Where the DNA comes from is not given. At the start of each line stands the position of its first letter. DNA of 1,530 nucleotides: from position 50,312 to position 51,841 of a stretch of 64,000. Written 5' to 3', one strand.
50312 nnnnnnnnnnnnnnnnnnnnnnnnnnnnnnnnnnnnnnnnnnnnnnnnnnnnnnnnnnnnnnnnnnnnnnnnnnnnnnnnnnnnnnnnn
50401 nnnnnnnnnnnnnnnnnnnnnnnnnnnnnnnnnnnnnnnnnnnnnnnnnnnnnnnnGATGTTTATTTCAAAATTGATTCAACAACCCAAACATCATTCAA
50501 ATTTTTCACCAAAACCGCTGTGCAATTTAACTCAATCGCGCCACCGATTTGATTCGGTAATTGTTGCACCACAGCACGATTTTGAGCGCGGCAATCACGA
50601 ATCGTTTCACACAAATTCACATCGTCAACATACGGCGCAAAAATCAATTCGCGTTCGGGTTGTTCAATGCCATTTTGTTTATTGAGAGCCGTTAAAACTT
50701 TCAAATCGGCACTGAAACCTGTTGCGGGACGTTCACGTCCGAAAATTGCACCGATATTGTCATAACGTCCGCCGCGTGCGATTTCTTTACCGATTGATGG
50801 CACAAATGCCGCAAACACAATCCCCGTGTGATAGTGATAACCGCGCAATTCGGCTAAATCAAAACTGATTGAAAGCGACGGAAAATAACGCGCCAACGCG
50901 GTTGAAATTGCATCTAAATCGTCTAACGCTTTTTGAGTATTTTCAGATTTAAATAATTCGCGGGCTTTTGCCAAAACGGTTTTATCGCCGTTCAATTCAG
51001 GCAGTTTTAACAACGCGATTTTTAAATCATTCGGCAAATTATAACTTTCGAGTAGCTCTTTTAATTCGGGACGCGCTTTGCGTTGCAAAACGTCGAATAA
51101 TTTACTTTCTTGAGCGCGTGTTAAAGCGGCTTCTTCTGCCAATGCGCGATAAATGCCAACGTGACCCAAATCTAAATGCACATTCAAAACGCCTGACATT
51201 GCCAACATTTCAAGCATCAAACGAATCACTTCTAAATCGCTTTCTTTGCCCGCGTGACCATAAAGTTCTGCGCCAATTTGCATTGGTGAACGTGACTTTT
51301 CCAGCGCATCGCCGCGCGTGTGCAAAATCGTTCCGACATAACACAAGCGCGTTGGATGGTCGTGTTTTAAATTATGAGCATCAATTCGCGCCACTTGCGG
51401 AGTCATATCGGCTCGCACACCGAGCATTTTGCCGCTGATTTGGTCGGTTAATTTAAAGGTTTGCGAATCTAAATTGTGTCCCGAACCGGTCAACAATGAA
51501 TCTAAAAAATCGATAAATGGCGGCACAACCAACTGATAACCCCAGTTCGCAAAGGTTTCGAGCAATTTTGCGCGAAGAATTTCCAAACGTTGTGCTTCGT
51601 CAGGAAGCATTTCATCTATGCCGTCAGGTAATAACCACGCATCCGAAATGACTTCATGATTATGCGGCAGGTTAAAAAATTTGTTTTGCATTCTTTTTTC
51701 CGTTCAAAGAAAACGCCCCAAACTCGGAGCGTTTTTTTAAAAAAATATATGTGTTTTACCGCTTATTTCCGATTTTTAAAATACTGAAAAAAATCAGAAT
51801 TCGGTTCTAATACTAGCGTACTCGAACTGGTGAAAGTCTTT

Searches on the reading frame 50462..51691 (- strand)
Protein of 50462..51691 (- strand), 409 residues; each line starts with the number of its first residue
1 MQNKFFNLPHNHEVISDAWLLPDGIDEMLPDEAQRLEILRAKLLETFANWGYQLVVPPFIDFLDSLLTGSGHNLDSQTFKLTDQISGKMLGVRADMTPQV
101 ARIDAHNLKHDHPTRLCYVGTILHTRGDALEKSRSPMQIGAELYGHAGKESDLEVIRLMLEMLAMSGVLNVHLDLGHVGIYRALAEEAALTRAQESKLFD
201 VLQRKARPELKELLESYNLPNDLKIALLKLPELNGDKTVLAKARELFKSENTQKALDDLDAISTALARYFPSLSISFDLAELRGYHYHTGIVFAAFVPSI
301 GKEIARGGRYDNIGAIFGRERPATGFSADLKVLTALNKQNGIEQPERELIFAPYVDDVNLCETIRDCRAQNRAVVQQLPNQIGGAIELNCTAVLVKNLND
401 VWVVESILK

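Call 64: search_protein_families(library=pfam, proteins=[window:50462-51691:-], max_evalue=0.001)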
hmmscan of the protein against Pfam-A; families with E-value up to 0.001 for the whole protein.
window:50462-51691:- (409 aa): 1 family
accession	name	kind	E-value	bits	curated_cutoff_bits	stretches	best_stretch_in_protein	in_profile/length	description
PF13393.11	tRNA-synt_His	-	2.1e-120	402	25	1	24-332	1-307/308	Histidyl-tRNA synthetase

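Call 65: search_protein_families(library=padloc, proteins=[window:50462-51691:-], max_evalue=0.001)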
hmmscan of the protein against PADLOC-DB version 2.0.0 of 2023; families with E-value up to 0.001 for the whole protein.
window:50462-51691:- (409 aa): 0 families
